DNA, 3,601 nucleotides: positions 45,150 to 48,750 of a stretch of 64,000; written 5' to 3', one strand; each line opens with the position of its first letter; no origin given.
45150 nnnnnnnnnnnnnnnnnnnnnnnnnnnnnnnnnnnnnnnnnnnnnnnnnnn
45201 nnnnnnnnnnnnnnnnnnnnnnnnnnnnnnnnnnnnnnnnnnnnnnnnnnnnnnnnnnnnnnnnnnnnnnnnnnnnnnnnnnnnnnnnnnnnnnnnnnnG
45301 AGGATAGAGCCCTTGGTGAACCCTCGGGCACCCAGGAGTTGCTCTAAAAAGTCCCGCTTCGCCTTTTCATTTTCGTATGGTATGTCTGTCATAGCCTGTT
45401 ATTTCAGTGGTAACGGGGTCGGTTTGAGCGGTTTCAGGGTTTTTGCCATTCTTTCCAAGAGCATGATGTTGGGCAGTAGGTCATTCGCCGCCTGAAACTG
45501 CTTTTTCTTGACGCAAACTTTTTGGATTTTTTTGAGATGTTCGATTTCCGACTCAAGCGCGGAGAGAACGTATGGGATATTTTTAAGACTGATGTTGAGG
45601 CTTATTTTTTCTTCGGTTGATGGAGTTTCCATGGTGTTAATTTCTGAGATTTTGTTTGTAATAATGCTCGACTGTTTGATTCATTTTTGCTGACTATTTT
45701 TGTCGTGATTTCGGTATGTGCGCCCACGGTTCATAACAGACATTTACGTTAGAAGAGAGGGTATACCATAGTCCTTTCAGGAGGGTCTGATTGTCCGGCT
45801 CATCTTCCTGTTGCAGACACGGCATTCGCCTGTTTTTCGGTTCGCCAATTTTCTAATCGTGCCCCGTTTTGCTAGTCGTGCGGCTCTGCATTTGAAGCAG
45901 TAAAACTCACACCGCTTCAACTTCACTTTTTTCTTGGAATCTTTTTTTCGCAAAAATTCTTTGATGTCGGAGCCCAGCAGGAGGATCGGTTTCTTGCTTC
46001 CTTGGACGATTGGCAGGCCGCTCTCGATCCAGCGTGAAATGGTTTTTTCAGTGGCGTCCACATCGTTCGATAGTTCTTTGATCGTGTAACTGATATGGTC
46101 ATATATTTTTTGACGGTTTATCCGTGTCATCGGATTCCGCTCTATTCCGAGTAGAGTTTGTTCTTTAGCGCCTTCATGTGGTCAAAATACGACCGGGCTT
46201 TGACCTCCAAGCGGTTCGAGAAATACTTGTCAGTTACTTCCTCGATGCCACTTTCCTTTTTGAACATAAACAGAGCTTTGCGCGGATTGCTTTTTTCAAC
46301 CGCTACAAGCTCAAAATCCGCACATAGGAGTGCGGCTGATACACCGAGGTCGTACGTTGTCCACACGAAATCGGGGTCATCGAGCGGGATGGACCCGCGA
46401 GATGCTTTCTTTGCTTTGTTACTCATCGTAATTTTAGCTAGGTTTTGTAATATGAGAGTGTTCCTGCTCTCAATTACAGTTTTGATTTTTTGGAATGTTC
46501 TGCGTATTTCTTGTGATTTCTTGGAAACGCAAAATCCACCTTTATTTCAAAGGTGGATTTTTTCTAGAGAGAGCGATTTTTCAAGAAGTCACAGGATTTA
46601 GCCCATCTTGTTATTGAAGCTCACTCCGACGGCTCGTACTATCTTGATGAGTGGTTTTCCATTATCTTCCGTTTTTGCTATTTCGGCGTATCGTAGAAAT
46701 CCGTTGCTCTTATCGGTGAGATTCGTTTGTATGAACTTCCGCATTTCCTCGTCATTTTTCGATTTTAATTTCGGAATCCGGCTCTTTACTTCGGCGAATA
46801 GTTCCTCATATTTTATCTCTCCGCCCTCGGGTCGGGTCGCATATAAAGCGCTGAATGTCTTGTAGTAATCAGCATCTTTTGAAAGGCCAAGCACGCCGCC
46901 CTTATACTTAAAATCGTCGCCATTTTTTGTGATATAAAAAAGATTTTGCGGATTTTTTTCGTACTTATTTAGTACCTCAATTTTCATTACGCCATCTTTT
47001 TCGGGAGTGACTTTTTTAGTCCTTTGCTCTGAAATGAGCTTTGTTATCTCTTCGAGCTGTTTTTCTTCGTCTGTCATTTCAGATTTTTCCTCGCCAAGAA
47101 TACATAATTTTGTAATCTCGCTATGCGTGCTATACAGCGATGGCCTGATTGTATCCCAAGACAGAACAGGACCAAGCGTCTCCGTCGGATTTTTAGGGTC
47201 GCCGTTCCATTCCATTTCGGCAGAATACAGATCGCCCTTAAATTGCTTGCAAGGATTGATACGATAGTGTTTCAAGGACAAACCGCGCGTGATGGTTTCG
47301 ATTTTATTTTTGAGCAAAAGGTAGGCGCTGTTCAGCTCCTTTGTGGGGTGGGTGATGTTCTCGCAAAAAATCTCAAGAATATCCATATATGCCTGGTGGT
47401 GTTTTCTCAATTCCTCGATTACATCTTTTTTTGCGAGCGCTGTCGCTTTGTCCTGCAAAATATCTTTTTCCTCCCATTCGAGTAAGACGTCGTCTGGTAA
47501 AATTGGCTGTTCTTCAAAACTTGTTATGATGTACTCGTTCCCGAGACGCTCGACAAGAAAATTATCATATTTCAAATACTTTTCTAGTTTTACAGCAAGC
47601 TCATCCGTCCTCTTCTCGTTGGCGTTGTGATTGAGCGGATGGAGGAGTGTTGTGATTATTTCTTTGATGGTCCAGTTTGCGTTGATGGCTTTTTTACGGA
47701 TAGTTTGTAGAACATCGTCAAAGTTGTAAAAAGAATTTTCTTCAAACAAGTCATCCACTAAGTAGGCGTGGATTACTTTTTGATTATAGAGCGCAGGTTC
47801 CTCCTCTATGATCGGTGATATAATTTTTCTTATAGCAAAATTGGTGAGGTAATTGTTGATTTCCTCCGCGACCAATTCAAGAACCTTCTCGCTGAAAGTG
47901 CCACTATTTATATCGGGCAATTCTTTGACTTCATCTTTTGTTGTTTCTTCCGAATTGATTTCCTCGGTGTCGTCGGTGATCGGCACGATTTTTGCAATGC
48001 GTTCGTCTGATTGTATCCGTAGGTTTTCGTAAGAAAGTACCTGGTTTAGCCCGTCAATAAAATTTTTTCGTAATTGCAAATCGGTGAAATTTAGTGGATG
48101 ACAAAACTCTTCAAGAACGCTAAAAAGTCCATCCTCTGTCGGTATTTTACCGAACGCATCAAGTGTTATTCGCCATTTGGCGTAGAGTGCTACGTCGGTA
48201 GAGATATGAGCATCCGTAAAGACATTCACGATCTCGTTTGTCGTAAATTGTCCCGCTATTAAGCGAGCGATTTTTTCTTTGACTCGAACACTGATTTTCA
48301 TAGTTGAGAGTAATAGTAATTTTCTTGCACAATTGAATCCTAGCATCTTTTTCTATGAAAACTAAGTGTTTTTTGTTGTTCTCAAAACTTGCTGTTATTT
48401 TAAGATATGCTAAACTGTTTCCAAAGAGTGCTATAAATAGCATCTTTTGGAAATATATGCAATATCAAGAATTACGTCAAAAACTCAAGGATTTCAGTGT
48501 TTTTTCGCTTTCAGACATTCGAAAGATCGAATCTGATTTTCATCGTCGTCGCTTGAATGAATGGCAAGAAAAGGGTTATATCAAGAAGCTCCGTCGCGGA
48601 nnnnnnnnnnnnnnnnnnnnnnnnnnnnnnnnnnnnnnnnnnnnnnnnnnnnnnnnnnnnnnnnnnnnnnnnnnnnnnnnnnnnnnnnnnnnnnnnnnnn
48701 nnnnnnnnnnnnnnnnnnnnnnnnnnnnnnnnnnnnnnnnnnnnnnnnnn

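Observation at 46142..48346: Uncharacterised 582-aa plus 94-aa gene pair divergent from AbiE: candidate novel cargo / defence module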

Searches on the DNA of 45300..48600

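Call 101: search_rna_families(source=window, start=45300, end=48600, threshold=evalue, max_evalue=1)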
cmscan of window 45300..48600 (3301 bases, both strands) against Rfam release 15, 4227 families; matches with E-value up to 1: 0.
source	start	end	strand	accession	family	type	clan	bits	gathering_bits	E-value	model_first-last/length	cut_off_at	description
